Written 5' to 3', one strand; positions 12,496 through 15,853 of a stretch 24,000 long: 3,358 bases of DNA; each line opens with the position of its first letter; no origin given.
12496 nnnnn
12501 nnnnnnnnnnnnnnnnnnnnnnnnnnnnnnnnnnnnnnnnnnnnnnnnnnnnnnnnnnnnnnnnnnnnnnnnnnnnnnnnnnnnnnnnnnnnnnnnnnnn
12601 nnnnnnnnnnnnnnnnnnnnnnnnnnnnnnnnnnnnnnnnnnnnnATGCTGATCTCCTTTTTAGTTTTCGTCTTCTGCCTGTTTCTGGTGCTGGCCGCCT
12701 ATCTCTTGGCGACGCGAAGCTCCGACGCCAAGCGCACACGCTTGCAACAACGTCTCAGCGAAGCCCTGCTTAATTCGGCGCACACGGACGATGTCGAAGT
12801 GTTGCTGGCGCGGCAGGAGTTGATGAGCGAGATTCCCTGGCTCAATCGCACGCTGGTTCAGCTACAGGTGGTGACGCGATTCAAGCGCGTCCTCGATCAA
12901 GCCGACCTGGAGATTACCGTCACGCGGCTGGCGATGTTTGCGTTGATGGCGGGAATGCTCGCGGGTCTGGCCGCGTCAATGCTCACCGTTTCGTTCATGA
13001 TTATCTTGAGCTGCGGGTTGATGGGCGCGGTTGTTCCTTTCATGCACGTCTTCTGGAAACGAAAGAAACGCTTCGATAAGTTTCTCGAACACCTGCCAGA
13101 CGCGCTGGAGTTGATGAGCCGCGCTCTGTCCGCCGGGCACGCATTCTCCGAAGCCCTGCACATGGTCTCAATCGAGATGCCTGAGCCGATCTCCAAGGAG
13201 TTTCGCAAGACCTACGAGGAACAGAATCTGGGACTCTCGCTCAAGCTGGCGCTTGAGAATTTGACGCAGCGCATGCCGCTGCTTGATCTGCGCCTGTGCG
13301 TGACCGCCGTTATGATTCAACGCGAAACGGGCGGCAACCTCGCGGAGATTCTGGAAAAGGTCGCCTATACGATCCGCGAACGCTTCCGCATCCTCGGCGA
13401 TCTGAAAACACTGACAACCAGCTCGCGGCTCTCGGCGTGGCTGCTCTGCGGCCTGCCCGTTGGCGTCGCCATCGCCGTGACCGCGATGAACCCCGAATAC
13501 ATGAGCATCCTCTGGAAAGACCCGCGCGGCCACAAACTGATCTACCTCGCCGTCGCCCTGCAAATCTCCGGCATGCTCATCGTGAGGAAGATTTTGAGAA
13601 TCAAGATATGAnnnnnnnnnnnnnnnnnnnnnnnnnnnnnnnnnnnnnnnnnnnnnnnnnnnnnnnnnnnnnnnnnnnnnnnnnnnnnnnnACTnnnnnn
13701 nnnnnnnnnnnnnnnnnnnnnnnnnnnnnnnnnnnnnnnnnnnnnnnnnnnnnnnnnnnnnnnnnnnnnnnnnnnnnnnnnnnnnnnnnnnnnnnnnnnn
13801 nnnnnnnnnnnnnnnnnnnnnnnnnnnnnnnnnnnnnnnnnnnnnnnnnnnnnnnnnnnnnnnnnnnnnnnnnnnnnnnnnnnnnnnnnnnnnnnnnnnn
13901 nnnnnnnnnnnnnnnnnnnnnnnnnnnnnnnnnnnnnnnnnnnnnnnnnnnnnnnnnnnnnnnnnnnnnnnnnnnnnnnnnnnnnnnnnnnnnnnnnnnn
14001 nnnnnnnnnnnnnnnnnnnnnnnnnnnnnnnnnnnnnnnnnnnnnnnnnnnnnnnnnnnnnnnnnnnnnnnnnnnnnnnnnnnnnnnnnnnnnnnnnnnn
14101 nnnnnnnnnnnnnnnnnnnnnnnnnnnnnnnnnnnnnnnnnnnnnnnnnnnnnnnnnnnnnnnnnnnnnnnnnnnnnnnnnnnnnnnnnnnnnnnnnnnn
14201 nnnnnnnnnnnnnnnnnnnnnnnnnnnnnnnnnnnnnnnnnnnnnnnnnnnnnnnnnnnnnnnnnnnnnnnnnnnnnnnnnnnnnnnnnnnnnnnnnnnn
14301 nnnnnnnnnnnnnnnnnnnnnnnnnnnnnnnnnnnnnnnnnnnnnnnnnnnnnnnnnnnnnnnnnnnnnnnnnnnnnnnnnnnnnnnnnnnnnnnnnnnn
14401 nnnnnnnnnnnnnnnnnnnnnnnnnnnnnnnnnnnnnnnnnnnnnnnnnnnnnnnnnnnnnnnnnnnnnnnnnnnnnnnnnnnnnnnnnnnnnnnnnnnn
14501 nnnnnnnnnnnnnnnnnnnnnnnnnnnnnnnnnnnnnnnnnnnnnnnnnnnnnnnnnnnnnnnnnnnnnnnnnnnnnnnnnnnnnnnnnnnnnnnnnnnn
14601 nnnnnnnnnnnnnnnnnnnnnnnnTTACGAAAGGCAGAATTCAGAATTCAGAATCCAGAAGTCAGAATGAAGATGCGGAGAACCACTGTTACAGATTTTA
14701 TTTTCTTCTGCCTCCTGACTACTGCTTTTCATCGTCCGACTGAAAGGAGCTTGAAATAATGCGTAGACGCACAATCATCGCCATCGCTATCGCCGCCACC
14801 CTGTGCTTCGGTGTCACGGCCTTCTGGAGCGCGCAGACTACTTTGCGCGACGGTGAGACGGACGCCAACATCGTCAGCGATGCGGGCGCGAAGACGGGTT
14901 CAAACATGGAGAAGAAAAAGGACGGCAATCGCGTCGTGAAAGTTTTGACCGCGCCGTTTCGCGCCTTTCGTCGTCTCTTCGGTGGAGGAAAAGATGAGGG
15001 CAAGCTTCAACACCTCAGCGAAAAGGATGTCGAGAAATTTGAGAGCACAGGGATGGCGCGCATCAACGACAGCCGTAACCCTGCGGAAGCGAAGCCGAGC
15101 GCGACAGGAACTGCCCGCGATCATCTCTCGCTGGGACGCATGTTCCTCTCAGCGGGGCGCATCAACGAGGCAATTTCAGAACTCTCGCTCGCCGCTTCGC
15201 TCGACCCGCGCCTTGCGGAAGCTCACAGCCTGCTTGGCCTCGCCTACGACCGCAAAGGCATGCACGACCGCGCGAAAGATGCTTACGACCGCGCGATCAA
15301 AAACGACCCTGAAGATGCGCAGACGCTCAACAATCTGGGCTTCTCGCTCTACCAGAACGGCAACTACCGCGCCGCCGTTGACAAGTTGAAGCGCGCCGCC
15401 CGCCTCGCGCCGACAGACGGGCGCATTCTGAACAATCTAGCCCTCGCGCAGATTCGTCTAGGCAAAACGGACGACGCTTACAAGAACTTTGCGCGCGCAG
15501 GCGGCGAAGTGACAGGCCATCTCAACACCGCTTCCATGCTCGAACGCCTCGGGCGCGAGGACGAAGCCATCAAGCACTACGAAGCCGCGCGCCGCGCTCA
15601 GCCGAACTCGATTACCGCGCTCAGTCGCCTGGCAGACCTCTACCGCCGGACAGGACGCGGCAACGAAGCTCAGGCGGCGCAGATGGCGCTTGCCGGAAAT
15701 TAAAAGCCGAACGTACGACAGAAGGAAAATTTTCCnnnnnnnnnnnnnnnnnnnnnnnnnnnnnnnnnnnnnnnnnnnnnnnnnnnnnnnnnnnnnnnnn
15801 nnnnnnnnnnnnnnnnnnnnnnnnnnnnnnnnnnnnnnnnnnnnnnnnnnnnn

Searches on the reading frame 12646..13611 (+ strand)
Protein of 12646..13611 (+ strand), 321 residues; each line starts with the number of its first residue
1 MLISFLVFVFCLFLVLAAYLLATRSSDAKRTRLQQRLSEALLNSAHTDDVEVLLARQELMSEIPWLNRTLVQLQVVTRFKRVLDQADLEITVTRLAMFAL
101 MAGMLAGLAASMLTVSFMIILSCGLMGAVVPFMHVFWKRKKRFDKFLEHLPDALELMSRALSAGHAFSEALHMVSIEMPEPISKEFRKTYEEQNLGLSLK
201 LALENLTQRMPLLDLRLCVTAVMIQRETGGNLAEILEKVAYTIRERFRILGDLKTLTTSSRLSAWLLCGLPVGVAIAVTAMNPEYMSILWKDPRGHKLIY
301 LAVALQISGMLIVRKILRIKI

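Call 5: search_protein_families(library=pfam, proteins=[window:12646-13611:+], max_evalue=0.0001)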
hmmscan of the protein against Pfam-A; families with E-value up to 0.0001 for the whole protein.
window:12646-13611:+ (321 aa): 1 family
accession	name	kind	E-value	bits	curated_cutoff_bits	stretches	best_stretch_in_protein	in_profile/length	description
PF00482.28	T2SSF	-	6.2e-17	62.2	25.2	1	154-278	2-123/125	Type II secretion system (T2SS), protein F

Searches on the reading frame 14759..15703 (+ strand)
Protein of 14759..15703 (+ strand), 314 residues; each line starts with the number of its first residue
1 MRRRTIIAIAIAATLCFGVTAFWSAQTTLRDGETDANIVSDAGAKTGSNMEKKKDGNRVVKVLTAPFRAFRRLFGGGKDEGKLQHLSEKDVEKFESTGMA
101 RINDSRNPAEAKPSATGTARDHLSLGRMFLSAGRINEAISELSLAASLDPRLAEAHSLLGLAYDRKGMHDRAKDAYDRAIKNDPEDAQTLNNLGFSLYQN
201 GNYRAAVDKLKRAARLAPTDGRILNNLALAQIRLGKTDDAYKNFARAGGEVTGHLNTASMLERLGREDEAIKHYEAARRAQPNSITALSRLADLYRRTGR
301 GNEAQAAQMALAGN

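Call 4: search_protein_families(library=pfam, proteins=[window:14759-15703:+], max_evalue=0.01)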
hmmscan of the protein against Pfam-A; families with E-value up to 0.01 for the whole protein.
window:14759-15703:+ (314 aa): 25 families
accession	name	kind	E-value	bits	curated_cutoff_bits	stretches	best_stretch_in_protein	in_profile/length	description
PF07719.23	TPR_2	-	1.5e-28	97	27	3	153-186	1-34/34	Tetratricopeptide repeat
PF00515.34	TPR_1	-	4.8e-25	86.8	27.8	2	153-186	1-34/34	Tetratricopeptide repeat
PF13414.12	TPR_11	-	5.9e-25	87.1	26.8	4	126-167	1-42/42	TPR repeat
PF13181.12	TPR_8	-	4.3e-20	70.6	25.7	1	153-186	1-34/34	Tetratricopeptide repeat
PF13431.12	TPR_17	-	7.5e-19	66.8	24.4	2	175-207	1-33/34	Tetratricopeptide repeat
PF13428.12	TPR_14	-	1.7e-18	65.7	23.5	3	255-294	5-44/44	Tetratricopeptide repeat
PF13424.12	TPR_12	-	1.1e-17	64.4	30.1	2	256-307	8-67/77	Tetratricopeptide repeat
PF14559.12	TPR_19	-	5.4e-17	62.3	25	3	197-242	1-46/68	Tetratricopeptide repeat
PF13432.12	TPR_16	-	1.5e-15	57.8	32.7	3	125-187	3-65/65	Tetratricopeptide repeat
PF13176.12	TPR_7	-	3.7e-13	48.8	27.9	1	155-187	1-35/36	Tetratricopeptide repeat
PF13174.12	TPR_6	-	1.8e-12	47.5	26.3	1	158-185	5-32/33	Tetratricopeptide repeat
PF12895.13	ANAPC3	-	3e-10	40.7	27.2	1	175-244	11-79/82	Anaphase-promoting complex, cyclosome, subunit 3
PF23914.1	TPR_CcmH_CycH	-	3.2e-10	40.5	42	2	120-220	51-154/158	Cytochrome c-type biogenesis protein H TPR domain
PF03704.23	BTAD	-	1.2e-07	32.7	22.1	0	198-247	73-122/146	Bacterial transcriptional activator domain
PF20308.4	TPR-S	-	3e-07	31.4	27.6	0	202-253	1-48/102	Tetratricopeptide Repeats-Sensor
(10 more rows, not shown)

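Call 6: search_protein_families(library=ncbifam, proteins=[window:14759-15703:+], max_evalue=0.01)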
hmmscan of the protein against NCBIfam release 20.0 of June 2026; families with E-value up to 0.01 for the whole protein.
window:14759-15703:+ (314 aa): 31 families (the best 25 are shown)
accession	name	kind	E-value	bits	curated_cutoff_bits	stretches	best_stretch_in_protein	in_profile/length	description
TIGR02521.1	type_IV_pilW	equivalog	1.1e-23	84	154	1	109-247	21-161/234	type IV pilus biogenesis/stability protein PilW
NF040959.1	MamA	equivalog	5.9e-19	68.3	200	1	125-247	43-165/204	magnetosome protein MamA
TIGR02917.1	PEP_TPR_lipo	equivalog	1.5e-18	66.2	312.2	1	111-305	389-587/899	XrtA/PEP-CTERM system TPR-repeat protein PrsT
NF033762.1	social_mot_Tgl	equivalog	1.3e-13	50.9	225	1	128-246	75-195/252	social motility TPR repeat lipoprotein Tgl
NF033920.0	C39_PA2778_fam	equivalog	9.5e-11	41.6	150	1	164-247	167-250/255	PA2778 family cysteine peptidase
NF052415.1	T3SS_chap_SctY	equivalog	2.8e-09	37.4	70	2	185-275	4-101/106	type III secretion apparatus assembly chaperone SctY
NF002725.1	PRK02603.1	equivalog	2.8e-09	37.2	143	1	156-200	75-119/173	photosystem I assembly protein Ycf3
TIGR02552.1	LcrH_SycD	equivalog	2.9e-09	36.8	104.8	1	130-220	29-119/136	SycD/LcrH family type III secretion system chaperone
NF008391.2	PRK11189.1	equivalog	3.7e-09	36.5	250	1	120-221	66-167/297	lipoprotein NlpI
NF047507.1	TPR_BatC_Lepto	exception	4.2e-09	36.2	175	1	194-296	31-141/214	TPR repeat-containing protein BatC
NF033758.1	gliding_GltE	equivalog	7.8e-08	31.7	225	1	145-240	78-173/411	adventurous gliding motility TPR repeat lipoprotein GltE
NF008757.0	PRK11788.1-5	equivalog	7.9e-08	31.8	363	1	118-304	68-268/388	lipopolysaccharide assembly protein LapB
NF008520.0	PRK11447.1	equivalog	1.7e-07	29.4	858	1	128-299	278-433/1157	cellulose synthase complex outer membrane protein BcsC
NF047371.1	FlcA_CTERM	equivalog_domain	3.6e-07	29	300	1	160-247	445-533/646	periplasmic flagellar collar protein FlcA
NF052230.1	T9SS_PorE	exception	9.5e-07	27.4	600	1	157-231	61-135/648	PorE family type IX secretion system protein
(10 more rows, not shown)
